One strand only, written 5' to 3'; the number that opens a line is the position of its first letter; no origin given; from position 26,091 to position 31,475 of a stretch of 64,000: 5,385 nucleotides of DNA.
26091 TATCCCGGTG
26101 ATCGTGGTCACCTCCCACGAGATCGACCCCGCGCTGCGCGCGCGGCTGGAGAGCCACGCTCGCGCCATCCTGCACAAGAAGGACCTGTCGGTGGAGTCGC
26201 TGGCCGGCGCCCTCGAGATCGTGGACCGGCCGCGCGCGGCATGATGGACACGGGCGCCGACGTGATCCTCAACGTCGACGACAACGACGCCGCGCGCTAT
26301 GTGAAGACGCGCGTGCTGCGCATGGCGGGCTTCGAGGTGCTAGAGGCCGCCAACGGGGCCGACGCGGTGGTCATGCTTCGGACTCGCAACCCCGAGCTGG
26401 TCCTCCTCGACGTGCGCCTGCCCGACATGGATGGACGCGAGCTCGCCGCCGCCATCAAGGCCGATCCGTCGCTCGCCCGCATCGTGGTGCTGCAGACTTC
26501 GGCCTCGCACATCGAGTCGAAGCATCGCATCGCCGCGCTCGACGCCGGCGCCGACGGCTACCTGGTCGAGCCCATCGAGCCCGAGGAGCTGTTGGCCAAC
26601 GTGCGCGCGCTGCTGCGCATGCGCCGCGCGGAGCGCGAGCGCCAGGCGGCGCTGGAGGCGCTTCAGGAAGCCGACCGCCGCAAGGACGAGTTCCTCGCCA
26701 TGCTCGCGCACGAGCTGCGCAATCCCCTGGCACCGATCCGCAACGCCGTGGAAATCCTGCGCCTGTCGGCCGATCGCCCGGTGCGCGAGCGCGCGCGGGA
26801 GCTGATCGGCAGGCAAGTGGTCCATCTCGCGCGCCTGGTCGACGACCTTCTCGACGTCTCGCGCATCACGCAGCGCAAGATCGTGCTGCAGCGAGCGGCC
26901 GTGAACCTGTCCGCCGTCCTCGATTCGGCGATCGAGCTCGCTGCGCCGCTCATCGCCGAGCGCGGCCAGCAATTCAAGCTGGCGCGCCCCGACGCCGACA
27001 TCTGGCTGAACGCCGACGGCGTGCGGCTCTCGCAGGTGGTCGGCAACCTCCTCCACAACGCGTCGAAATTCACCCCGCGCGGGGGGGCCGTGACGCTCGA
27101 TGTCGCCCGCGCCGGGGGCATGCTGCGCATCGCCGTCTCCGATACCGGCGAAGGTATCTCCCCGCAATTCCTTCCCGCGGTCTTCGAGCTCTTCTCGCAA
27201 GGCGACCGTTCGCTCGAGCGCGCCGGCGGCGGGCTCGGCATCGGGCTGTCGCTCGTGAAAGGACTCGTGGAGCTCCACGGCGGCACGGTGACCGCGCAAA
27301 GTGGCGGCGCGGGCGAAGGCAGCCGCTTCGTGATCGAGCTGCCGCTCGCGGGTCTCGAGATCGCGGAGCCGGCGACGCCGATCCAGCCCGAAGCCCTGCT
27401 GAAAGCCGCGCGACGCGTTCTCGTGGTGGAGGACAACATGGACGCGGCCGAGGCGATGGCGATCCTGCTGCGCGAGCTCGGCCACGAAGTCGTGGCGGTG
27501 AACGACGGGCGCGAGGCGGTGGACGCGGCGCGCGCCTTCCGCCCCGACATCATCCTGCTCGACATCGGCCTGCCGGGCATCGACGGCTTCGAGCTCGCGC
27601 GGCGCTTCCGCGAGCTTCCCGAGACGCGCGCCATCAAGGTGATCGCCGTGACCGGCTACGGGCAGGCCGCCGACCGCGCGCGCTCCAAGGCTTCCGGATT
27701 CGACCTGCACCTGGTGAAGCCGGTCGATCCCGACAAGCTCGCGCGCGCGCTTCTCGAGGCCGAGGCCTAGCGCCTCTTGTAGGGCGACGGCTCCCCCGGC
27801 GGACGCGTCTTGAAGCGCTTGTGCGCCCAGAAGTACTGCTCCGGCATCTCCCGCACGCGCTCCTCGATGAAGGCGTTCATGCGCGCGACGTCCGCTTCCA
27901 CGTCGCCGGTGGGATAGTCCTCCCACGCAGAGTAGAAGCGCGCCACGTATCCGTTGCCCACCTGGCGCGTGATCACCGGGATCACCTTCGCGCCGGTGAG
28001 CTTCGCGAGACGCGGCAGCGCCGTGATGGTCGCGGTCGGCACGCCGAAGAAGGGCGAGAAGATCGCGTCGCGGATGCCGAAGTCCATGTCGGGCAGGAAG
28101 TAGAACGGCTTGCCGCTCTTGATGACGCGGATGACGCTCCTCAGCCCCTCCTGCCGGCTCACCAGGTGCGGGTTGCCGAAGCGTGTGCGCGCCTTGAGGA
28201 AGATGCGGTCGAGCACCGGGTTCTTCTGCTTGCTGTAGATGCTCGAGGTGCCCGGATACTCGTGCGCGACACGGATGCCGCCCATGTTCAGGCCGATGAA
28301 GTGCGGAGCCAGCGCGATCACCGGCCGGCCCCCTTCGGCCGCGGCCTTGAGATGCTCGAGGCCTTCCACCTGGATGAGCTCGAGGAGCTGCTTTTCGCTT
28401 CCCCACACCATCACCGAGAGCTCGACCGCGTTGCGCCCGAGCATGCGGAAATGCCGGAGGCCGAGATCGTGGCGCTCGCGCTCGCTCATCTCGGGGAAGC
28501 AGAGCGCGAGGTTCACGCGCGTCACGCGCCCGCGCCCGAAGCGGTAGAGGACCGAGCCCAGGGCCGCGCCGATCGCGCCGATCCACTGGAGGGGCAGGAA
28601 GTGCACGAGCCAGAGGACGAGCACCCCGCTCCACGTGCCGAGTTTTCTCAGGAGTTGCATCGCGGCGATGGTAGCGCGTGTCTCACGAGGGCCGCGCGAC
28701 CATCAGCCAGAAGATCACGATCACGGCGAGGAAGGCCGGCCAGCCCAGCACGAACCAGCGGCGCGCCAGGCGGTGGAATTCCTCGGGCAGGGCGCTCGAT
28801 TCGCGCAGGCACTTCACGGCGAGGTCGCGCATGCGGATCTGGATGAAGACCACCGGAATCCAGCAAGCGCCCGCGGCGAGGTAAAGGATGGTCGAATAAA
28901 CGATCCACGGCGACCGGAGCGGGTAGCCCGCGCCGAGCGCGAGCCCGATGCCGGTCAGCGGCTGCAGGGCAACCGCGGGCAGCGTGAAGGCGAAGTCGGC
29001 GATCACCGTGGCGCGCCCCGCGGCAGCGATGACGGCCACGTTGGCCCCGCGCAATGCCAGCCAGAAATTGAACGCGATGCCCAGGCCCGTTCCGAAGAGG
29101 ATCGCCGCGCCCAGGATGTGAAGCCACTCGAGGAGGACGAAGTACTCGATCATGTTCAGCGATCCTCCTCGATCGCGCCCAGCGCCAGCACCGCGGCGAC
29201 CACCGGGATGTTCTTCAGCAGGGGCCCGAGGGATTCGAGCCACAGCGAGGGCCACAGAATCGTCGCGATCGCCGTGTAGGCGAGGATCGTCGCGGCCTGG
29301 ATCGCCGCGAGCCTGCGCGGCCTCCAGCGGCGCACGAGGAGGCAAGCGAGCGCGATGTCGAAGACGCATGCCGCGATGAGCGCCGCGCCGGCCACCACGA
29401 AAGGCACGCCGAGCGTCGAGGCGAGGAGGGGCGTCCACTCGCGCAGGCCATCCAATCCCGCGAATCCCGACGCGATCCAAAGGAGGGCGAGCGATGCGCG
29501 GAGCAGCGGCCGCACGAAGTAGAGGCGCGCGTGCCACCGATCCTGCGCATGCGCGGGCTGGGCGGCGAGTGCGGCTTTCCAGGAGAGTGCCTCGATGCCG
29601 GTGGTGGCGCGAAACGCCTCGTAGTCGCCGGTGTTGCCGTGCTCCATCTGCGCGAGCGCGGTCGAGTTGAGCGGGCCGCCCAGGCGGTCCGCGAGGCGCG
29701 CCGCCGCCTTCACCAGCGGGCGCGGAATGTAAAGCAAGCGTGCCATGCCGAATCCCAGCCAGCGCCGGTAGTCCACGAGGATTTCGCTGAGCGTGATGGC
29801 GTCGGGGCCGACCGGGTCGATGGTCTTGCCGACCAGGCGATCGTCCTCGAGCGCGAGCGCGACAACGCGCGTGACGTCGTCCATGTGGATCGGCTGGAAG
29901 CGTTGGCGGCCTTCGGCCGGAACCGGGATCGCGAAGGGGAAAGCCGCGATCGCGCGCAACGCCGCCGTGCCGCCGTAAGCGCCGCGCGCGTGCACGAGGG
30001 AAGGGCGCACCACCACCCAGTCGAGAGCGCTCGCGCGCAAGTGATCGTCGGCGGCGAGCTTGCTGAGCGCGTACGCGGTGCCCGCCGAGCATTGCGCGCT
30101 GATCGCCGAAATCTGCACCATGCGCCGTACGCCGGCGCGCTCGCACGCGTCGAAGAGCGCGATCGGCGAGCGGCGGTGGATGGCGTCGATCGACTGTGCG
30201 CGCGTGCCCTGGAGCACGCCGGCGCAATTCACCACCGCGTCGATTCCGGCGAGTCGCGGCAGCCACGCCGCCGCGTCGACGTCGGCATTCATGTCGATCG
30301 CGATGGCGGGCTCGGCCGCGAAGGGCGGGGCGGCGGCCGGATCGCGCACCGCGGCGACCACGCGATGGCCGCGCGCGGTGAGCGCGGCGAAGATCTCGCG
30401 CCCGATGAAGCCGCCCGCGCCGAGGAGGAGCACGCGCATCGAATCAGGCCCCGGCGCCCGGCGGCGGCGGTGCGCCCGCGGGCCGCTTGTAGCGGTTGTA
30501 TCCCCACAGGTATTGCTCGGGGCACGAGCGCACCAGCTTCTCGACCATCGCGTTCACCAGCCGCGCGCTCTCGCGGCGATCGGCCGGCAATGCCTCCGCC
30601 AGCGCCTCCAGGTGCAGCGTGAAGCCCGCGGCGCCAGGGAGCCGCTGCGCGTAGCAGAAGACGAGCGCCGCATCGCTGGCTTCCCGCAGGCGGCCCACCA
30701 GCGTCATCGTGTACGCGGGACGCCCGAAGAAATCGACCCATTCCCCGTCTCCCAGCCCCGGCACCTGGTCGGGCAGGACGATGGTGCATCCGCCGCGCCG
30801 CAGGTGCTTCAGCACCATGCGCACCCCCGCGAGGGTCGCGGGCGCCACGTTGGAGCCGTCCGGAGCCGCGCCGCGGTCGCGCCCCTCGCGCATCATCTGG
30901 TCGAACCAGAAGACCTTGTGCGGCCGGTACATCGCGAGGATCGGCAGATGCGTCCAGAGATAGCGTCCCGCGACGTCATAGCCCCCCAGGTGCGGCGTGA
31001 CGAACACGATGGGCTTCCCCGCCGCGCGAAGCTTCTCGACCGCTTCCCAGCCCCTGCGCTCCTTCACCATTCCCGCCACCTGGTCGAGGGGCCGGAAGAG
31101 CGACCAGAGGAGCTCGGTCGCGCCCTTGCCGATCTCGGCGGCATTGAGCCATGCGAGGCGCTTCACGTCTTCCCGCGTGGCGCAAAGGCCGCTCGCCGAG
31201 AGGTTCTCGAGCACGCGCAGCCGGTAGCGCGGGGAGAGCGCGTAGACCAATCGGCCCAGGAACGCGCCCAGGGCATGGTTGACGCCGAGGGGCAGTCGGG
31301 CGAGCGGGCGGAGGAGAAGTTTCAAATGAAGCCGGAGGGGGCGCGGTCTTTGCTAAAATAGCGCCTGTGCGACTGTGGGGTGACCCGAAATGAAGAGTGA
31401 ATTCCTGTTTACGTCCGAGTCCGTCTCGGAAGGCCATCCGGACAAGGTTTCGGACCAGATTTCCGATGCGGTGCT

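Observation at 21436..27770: Stressosome (RsbR-RsbS-RsbT) wired to a PP2C fusion and a multi-step His-Asp relay with no visible output domain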

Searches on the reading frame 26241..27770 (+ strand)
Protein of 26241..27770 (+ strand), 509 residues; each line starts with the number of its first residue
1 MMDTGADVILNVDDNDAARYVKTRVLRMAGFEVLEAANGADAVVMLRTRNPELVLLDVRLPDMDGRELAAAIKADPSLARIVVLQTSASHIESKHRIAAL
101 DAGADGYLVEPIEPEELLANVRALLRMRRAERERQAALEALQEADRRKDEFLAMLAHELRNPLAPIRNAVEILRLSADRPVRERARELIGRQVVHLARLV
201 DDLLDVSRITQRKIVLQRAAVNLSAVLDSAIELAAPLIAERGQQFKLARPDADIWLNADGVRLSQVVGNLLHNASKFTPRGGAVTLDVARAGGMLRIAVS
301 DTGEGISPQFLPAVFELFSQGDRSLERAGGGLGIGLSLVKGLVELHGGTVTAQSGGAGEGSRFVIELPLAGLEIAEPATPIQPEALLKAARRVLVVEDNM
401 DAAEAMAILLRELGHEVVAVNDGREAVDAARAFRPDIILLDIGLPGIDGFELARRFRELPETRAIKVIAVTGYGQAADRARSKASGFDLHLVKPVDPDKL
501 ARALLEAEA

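Call 4: search_protein_families(library=pfam, proteins=[window:26241-27770:+], max_evalue=0.01)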
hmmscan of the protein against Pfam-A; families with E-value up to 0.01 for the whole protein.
window:26241-27770:+ (509 aa): 6 families
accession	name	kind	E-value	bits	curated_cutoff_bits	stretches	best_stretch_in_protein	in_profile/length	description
PF00072.30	Response_reg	-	6.5e-47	158.7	30.2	2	393-504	1-110/111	Response regulator receiver domain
PF02518.31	HATPase_c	-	2.2e-25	89.7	26.4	1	259-370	2-110/111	Histidine kinase-, DNA gyrase B-, and HSP90-like ATPase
PF00512.31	HisKA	-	1.4e-15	57.5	26.9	1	148-211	2-65/66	His Kinase A (phospho-acceptor) domain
PF23198.2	PDE8A_N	-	6e-05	23.4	29.6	0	24-138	28-142/147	PDE8A-like, N-terminal domain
PF05854.16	MC1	-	0.0067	17.1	23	0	384-439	25-79/96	Non-histone chromosomal protein MC1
PF20161.5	VpsR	-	0.0081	16.3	23.7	0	388-442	8-59/121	VpsR domain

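Call 5: search_protein_families(library=ncbifam, proteins=[window:26241-27770:+], max_evalue=0.01)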
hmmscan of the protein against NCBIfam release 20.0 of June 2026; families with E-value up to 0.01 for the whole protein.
window:26241-27770:+ (509 aa): 162 families (the best 25 are shown)
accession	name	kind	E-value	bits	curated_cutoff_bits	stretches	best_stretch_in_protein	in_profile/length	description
TIGR02956.1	TMAO_torS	equivalog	1e-76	258.9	676.5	2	138-504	454-816/967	TMAO reductase system sensor histidine kinase/response regulator TorS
NF038297.2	hybrid_HK_HrmK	equivalog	1.8e-70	238.3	725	2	118-502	205-602/607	hybrid histidine kinase/response regulator HrmK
NF041947.1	LuxQ_Vibrio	equivalog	2.4e-69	234.2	1200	2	126-505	450-836/843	quorum-sensing autoinducer 2 sensor kinase/phosphatase LuxQ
NF011874.0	PRK15347.1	equivalog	1.4e-67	228.5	852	3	136-377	386-620/921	two component system sensor kinase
NF008318.0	PRK11107.1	equivalog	4e-65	220.4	890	3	141-406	286-552/920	two-component sensor histidine kinase BarA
NF041880.1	EPS_EpsF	equivalog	5.3e-63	213.2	900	3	135-368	261-492/492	response regulator EpsF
NF008302.0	PRK11091.1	equivalog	6.4e-63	213.1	838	2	124-502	259-637/779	aerobic respiration two-component sensor histidine kinase ArcB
NF008099.0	PRK10841.1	equivalog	3.1e-58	197.3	920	3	121-374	446-695/949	two-component system sensor histidine kinase RcsC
NF047465.1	hybrid_HK_LvrA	exception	1.2e-57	195.5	1200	3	129-376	183-430/819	hybrid histidine kinase/response regulator LvrA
NF045901.1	HisKinLetSLeg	equivalog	1.4e-47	162.3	1650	3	142-373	287-522/906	two-component system sensor histidine kinase LetS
TIGR02154.1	PhoB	equivalog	5.8e-45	153.3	296.2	2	8-134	4-129/226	phosphate regulon transcriptional regulator PhoB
NF046044.1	PnpS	equivalog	7e-45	153.7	400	1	141-368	163-390/390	two-component system histidine kinase PnpS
NF041832.1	near_NosP_CTERM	subfamily_domain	2.7e-44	151.8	400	1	143-505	2-367/370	NahK/ErcS family hybrid sensor histidine kinase/response regulator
TIGR02966.1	phoR_proteo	equivalog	4e-44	151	334.2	1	141-366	107-332/333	phosphate regulon sensor histidine kinase PhoR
NF007135.0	PRK09581.1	equivalog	4e-42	144.6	474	2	9-132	5-127/457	PleD family two-component system response regulator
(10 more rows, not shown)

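Call 78: search_solved_structures(query=window:26241-27770:+, max_evalue=1e-20)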
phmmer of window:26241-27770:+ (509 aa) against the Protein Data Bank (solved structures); distinct sequences matched with E-value up to 1e-20: 19.
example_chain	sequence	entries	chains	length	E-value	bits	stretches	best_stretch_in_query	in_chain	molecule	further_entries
6qrj_A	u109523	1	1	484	4.6e-35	124.7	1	150-507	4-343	Hybrid kinase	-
7z8n_A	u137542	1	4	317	3.5e-34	121.7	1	136-369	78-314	Histidine kinase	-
4q20_A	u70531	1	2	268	1.6e-30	109.7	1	133-369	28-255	Sensor protein DivL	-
8u4x_A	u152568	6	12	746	2.9e-30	108.8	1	127-370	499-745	histidine kinase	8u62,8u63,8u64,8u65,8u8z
4i5s_A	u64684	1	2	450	5.6e-30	107.9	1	143-369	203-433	Putative histidine kinase CovS; VicK-like protein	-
4jas_A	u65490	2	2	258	1.1e-27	100.4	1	137-368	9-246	Histidine kinase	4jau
8avv_A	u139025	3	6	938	1.8e-27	99.6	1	140-496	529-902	Bacteriophytochrome,Response regulator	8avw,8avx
7p8e_A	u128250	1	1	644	2e-27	99.5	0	139-282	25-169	Receiver domain of histidine kinase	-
5uht_A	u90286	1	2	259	2.6e-27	99.1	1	136-368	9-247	Sensor histidine kinase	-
2c2a_A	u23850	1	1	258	2.6e-27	99.1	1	136-368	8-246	SENSOR HISTIDINE KINASE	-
3dge_A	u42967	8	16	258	2.6e-27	99.1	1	137-368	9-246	Sensor protein | Histidine kinase | Sensor histidine kinase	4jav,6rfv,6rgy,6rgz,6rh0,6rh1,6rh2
6azr_A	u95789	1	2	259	4.9e-27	98.2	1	136-368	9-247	Sensor histidine kinase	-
4u7n_A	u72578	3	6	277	3.1e-26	95.5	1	141-370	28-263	Histidine protein kinase sensor protein | Histidine kinase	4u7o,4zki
5c93_A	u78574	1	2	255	3.3e-26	95.5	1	142-370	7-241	Histidine kinase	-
6rh7_A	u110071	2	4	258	6.5e-26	94.5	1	137-368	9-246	Sensor histidine kinase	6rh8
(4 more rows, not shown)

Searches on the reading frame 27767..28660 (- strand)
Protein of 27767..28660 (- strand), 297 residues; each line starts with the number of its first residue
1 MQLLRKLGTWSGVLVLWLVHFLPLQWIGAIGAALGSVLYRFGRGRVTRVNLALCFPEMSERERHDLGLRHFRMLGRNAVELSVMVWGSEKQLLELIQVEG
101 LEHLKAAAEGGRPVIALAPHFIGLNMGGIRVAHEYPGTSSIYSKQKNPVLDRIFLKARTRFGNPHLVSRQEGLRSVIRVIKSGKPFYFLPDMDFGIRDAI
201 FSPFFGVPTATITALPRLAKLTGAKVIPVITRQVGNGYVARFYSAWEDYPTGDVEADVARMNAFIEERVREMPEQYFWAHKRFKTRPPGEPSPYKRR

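Call 6: search_protein_families(library=pfam, proteins=[window:27767-28660:-], max_evalue=0.001)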
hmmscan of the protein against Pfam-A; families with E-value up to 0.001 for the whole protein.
window:27767-28660:- (297 aa): 1 family
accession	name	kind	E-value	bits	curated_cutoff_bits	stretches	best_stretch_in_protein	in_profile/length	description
PF03279.18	Lip_A_acyltrans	-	5.2e-64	216.7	22.3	1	3-285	10-295/295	Bacterial lipid A biosynthesis acyltransferase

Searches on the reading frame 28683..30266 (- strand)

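Call 6: search_protein_families(library=pfam, proteins=[window:28683-30266:-], max_evalue=0.001)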
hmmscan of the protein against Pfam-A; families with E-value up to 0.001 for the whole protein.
window:28683-30266:- (527 aa): 1 family
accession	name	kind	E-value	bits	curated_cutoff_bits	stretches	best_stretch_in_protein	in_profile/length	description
PF10027.14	DUF2269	-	7e-52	175.9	28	1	378-526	2-150/150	Predicted integral membrane protein (DUF2269)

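Call 69: search_protein_families(library=ncbifam, proteins=[window:28683-30266:-], max_evalue=0.001)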
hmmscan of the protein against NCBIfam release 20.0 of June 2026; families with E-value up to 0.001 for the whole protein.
window:28683-30266:- (527 aa): 0 families

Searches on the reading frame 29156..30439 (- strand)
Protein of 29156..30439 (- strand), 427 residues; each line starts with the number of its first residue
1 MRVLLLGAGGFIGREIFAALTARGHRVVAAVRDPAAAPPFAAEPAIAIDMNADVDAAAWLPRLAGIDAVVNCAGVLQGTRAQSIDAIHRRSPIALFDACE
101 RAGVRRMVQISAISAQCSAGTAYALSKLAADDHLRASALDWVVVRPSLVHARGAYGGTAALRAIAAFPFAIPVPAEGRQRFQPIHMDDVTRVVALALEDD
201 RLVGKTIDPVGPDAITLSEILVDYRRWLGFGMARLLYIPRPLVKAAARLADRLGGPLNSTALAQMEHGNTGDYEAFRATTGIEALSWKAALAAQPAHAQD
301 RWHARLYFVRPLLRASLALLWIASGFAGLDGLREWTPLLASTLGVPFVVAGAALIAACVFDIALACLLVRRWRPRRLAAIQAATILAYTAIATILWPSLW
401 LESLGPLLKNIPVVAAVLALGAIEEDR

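Call 6: search_protein_families(library=pfam, proteins=[window:29156-30439:-], max_evalue=0.001)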
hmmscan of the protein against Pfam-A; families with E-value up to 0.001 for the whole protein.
window:29156-30439:- (427 aa): 6 families
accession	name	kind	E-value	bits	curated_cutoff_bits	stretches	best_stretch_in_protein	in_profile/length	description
PF13460.12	NAD_binding_10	-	7.1e-22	78.6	27.2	1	7-151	1-148/184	NAD(P)H-binding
PF01370.27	Epimerase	-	5.7e-17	62.4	20.9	1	3-200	1-228/240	NAD dependent epimerase/dehydratase family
PF13781.11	DoxX_3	-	1.1e-16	61.7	25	1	318-417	1-101/102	DoxX-like family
PF04321.23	RmlD_sub_bind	-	1.7e-06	27.7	27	1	1-151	1-153/287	RmlD substrate binding domain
PF05368.20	NmrA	-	0.00023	21.3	27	1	2-227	4-233/298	NmrA-like family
PF01073.25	3Beta_HSD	-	0.00094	18.7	22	0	5-115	2-119/280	3-beta hydroxysteroid dehydrogenase/isomerase family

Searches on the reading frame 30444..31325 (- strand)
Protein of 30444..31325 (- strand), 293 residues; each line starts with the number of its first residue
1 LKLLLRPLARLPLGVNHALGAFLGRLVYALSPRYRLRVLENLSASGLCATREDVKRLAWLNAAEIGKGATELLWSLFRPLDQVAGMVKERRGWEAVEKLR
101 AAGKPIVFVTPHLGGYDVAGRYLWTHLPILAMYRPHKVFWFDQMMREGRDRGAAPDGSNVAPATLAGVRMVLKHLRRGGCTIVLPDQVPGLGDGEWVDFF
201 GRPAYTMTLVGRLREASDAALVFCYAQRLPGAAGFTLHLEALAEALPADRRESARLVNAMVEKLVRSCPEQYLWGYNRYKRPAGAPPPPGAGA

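Call 66: search_protein_families(library=pfam, proteins=[window:30444-31325:-], max_evalue=0.0001)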
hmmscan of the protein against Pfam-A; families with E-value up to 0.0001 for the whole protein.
window:30444-31325:- (293 aa): 1 family
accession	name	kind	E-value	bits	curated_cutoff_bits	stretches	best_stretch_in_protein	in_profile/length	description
PF03279.18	Lip_A_acyltrans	-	1.3e-28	100.5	22.3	1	5-281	23-295/295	Bacterial lipid A biosynthesis acyltransferase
